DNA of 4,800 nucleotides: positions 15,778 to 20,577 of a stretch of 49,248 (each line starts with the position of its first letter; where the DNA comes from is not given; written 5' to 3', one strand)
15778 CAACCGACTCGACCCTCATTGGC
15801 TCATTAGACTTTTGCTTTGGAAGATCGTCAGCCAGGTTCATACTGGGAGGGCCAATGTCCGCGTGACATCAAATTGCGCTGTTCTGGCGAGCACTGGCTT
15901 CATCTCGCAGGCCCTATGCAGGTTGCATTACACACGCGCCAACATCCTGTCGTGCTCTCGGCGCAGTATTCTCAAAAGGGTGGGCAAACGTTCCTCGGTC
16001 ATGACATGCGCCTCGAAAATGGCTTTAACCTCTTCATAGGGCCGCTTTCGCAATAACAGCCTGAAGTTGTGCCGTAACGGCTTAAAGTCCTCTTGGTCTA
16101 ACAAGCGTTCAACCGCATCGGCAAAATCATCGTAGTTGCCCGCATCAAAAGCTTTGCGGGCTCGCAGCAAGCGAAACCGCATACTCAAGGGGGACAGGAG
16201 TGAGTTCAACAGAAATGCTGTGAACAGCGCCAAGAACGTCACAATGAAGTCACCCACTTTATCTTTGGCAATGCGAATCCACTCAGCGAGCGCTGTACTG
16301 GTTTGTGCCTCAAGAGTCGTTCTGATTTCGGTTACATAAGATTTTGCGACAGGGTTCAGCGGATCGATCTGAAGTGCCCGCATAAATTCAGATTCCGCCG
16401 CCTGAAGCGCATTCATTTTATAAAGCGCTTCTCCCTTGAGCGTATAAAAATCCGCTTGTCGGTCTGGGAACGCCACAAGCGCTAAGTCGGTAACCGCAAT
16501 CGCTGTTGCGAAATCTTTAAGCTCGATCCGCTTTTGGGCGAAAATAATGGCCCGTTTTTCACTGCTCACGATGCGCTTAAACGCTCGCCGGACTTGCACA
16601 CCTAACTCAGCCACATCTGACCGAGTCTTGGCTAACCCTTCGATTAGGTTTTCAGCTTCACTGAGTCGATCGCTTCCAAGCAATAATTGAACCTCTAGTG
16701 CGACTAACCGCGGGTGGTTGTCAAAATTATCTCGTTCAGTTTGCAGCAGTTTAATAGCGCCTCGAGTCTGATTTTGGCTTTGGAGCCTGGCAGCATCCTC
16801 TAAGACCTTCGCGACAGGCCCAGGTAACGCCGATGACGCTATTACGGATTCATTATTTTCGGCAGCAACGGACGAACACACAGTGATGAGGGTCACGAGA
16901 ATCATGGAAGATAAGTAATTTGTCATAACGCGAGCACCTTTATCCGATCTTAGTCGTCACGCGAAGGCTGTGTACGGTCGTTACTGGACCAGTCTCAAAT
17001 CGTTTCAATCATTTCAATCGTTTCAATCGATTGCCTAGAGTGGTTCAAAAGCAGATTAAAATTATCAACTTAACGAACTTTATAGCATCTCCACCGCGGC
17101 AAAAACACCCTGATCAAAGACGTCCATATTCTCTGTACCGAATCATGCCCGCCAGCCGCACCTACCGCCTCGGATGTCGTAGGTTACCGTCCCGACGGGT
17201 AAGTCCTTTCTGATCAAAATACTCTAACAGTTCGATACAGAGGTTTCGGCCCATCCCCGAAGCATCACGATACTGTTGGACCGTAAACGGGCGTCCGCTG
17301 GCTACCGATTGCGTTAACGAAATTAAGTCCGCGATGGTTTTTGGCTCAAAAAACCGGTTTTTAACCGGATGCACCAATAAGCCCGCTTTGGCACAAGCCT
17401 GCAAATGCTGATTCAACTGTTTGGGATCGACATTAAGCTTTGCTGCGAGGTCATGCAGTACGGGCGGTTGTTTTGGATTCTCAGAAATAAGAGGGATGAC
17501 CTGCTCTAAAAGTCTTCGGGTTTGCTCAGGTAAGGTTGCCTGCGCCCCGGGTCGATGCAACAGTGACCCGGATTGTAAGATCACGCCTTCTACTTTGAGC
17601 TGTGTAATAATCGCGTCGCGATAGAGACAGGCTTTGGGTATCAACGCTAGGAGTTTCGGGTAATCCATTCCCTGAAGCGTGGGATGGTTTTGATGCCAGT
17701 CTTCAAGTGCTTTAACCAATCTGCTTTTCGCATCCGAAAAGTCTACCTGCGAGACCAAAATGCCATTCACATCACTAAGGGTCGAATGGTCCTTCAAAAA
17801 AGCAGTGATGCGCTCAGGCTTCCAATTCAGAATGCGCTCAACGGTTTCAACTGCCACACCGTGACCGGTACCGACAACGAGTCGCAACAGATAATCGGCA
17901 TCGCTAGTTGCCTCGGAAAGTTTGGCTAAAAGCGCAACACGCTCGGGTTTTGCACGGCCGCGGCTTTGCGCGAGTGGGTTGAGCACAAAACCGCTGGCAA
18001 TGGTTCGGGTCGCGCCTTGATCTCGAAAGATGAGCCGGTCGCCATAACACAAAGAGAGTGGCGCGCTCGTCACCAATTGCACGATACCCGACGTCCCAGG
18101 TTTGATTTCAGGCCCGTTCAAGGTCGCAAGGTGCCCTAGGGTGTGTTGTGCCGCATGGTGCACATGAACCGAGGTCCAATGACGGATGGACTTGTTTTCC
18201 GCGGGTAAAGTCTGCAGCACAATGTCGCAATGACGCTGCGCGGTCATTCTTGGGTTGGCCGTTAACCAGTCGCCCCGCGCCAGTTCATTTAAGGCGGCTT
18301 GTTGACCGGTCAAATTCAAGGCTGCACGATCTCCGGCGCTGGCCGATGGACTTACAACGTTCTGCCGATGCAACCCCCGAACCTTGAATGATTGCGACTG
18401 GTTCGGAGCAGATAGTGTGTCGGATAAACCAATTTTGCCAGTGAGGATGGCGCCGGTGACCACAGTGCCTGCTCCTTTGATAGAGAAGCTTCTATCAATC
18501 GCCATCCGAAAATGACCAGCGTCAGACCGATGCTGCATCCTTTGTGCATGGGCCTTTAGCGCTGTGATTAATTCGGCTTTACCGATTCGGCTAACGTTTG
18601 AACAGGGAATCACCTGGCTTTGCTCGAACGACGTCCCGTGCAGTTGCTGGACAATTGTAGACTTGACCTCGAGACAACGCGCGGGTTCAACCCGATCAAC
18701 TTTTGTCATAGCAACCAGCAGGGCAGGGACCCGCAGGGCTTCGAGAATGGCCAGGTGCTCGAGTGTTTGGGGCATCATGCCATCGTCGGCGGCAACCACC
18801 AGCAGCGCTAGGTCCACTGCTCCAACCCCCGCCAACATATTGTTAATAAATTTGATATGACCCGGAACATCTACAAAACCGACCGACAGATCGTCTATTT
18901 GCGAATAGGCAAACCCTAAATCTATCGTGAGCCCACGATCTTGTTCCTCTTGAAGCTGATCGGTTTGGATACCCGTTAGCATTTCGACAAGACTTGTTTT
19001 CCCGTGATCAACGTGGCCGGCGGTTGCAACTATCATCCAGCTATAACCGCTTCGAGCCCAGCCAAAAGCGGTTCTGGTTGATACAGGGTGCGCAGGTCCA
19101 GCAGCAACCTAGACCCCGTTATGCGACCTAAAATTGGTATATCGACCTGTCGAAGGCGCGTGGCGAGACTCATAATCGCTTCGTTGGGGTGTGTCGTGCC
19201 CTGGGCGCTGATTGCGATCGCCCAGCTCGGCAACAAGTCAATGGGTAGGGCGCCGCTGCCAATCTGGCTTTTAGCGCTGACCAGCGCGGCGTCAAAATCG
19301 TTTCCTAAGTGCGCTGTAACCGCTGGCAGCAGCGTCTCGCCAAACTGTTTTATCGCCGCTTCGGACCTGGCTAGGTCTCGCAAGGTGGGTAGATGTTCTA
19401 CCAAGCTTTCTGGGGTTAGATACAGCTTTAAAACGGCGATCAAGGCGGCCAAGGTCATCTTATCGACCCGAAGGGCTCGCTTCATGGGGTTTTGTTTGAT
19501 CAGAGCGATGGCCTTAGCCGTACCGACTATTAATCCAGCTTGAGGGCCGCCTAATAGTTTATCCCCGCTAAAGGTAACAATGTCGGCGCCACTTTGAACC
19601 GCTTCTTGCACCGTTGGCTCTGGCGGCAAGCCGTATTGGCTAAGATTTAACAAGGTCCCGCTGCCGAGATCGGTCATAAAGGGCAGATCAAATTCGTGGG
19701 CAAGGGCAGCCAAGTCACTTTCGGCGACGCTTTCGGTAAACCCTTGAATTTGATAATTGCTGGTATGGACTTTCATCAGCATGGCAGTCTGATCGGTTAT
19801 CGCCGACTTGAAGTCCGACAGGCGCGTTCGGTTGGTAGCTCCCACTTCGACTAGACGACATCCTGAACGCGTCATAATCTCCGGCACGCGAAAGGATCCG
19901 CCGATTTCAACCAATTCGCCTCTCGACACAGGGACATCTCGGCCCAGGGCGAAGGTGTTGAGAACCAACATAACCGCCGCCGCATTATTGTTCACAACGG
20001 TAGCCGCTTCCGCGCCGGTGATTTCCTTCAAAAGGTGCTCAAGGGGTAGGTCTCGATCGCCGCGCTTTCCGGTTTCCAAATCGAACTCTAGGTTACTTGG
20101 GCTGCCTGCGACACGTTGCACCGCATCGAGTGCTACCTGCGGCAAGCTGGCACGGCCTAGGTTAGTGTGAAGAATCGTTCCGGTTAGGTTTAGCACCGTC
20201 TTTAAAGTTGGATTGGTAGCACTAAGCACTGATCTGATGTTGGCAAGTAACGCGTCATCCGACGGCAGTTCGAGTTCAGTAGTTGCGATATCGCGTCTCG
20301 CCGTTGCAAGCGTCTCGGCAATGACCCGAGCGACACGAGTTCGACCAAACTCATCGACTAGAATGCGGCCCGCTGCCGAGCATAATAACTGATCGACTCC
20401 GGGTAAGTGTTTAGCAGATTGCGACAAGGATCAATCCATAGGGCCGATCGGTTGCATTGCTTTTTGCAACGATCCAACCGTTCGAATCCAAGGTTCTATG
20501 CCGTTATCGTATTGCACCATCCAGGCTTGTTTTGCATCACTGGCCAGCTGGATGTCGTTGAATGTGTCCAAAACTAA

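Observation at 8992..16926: Eight-gene minus-strand operon: Mla/MCE-like core with a dead ATPase, a TPR anchor, three orphan secreted proteins or lipoproteins, and a Sec-peroxiredoxin. Candidate undescribed envelope system.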

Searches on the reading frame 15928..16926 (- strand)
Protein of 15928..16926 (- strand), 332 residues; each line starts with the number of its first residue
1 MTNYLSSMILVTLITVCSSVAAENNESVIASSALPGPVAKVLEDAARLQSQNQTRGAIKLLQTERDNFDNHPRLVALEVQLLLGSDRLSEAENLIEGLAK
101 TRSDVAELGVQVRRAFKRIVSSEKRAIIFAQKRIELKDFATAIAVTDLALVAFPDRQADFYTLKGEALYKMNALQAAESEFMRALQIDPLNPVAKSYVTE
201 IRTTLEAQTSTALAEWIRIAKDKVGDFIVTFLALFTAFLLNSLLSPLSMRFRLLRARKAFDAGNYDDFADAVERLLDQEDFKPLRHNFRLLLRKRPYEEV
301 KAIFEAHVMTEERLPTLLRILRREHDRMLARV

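Call 5: search_protein_families(library=pfam, max_evalue=0.1, proteins=[window:15928-16926:-])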
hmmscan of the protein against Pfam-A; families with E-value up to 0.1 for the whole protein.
window:15928-16926:- (332 aa): 8 families
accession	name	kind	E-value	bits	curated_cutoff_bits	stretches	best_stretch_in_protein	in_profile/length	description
PF14559.12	TPR_19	-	1.8e-07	31.8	25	1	50-104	3-57/68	Tetratricopeptide repeat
PF13432.12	TPR_16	-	2.7e-06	28.2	32.7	2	233-278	18-60/65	Tetratricopeptide repeat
PF13371.12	TPR_9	-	0.00032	21.1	35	1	135-194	7-65/73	Tetratricopeptide repeat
PF07719.23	TPR_2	-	0.0015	18.9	27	1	158-191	1-34/34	Tetratricopeptide repeat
PF13181.12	TPR_8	-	0.002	18.6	25.7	1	158-189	1-32/34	Tetratricopeptide repeat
PF00515.34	TPR_1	-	0.0022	18.2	27.8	1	158-189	1-32/34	Tetratricopeptide repeat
PF12895.13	ANAPC3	-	0.0096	16.6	27.2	0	137-177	3-42/82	Anaphase-promoting complex, cyclosome, subunit 3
PF13428.12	TPR_14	-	0.032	15.4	23.5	0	161-194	4-37/44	Tetratricopeptide repeat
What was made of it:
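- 15928..16926 (-): Bitopic inner-membrane protein, 332 aa: signal-like N-terminus, variable periplasmic TPR region, one TM helix (about residues 227-249), conserved 85-residue cytoplasmic tail. Pfam TPR_19/TPR_16 (call 5).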

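Call 6: search_protein_families(library=ncbifam, max_evalue=0.1, proteins=[window:15928-16926:-])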
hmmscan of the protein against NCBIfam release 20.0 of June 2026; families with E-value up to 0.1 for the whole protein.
window:15928-16926:- (332 aa): 1 family
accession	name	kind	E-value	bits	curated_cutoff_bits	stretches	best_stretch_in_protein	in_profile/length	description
TIGR02917.1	PEP_TPR_lipo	equivalog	8.8e-05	20.6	312.2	1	129-201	437-508/899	XrtA/PEP-CTERM system TPR-repeat protein PrsT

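Call 69: search_protein_families(library=padloc, max_evalue=0.001, proteins=[window:15928-16926:-])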
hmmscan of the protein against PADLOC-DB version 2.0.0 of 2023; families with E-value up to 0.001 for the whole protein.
window:15928-16926:- (332 aa): 0 families

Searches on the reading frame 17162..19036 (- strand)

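Call 10: search_protein_families(library=pfam, max_evalue=0.00001, proteins=[window:17162-19036:-])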
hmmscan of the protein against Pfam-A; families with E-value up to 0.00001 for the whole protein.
window:17162-19036:- (624 aa): 4 families
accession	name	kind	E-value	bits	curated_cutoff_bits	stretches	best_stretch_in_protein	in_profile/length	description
PF00009.33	GTP_EFTU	-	6.3e-36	124.2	26.5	1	2-165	5-187/188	Elongation factor Tu GTP binding domain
PF25461.1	Beta-barrel_SelB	-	1.3e-21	77.1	27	1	279-355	9-77/80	Selenocysteine-specific elongation factor, beta-barrel domain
PF09107.17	SelB-wing_3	-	1.2e-13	50.7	23.2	1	582-621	7-46/47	Elongation factor SelB, winged helix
PF01926.29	MMR_HSR1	-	8.4e-07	29.5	21.9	1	3-108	2-110/113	50S ribosome-binding GTPase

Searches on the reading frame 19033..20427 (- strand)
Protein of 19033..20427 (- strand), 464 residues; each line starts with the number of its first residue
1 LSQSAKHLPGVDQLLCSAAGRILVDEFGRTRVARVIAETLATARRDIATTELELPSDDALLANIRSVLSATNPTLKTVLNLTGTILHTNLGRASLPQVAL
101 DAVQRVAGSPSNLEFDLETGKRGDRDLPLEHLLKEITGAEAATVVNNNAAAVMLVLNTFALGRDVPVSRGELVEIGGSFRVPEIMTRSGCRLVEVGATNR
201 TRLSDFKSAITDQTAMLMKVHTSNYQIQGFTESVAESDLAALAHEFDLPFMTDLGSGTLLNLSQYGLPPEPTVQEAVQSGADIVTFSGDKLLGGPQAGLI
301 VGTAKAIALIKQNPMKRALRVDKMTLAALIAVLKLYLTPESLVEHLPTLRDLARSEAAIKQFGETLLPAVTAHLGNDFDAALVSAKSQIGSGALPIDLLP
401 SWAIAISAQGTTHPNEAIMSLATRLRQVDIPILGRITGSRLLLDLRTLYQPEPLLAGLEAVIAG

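Call 10: search_protein_families(library=pfam, max_evalue=0.00001, proteins=[window:19033-20427:-])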
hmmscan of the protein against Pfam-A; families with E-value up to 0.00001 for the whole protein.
window:19033-20427:- (464 aa): 1 family
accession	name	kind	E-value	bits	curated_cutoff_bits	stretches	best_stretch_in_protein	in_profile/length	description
PF03841.19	SelA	-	4.6e-153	510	22.8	1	78-448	1-366/367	L-seryl-tRNA selenium transferase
